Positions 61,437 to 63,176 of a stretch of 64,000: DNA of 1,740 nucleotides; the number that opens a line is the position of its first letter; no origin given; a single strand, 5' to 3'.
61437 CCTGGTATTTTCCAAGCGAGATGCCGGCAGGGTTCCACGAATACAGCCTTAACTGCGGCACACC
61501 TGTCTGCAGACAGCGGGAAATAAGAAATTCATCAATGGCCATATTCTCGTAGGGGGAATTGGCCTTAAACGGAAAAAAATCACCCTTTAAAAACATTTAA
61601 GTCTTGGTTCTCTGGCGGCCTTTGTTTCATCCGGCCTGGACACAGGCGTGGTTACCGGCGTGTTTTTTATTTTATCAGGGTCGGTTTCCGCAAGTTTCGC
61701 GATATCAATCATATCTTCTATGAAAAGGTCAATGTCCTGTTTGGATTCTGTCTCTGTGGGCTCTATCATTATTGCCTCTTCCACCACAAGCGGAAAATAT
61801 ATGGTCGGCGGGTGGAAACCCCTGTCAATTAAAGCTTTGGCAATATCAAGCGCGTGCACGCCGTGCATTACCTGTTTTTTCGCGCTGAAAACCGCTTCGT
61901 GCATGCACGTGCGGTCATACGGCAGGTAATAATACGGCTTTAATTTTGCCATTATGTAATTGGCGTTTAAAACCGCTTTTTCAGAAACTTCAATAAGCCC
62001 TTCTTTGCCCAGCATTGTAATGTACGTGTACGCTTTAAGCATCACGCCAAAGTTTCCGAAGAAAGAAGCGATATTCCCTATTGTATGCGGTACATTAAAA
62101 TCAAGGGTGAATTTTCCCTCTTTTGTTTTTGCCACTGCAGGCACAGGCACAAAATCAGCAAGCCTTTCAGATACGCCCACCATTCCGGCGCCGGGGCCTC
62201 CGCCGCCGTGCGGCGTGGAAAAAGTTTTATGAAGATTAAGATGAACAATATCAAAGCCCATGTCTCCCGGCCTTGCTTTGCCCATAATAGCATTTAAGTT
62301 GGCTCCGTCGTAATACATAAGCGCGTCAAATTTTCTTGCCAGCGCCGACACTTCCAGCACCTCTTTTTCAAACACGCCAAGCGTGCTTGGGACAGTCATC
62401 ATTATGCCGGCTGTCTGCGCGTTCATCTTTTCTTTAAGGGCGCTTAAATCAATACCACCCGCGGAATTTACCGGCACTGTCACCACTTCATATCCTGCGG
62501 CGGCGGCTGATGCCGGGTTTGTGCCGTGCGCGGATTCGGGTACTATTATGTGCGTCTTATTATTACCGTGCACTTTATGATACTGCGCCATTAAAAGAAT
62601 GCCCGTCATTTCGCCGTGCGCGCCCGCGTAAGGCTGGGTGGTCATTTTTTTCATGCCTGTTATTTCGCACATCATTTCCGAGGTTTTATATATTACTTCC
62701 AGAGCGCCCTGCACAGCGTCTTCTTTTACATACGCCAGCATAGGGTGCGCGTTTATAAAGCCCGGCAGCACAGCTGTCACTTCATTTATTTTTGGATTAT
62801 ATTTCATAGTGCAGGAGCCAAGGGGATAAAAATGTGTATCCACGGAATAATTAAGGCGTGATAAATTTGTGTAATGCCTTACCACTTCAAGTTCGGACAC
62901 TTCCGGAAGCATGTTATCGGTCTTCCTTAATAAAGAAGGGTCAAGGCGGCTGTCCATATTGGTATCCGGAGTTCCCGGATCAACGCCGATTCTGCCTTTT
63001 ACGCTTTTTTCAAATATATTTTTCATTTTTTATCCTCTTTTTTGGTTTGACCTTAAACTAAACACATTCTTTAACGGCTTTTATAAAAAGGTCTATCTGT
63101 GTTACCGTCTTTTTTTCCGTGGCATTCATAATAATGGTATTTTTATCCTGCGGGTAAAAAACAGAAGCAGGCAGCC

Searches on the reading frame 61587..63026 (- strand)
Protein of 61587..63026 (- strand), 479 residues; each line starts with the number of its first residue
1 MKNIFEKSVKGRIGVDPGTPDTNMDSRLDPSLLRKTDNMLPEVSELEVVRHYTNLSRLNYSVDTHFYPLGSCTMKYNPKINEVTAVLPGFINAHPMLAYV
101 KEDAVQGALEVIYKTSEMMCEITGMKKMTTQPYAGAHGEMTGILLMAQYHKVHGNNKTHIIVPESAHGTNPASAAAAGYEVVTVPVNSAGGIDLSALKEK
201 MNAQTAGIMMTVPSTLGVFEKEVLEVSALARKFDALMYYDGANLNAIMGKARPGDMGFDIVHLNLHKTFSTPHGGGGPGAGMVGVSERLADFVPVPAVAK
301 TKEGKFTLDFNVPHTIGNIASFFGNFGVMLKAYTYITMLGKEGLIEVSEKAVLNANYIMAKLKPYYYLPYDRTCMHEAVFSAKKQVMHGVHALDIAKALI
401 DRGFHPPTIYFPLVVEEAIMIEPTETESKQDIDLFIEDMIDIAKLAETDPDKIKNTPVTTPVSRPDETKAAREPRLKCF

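Call 74: search_protein_families(library=ncbifam, proteins=[window:61587-63026:-], max_evalue=1e-15)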
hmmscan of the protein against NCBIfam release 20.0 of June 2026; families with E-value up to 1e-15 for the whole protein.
window:61587-63026:- (479 aa): 3 families
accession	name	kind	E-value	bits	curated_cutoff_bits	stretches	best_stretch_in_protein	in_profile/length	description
NF003346.0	PRK04366.1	equivalog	2.2e-210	699.5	441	1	2-477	10-486/487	aminomethyl-transferring glycine dehydrogenase subunit GcvPB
TIGR00461.1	gcvP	equivalog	3.2e-103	346.2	859.2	1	43-445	466-867/939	aminomethyl-transferring glycine dehydrogenase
NF001696.0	PRK00451.1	equivalog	1.2e-31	110.2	364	1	37-303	39-300/447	aminomethyl-transferring glycine dehydrogenase subunit GcvPA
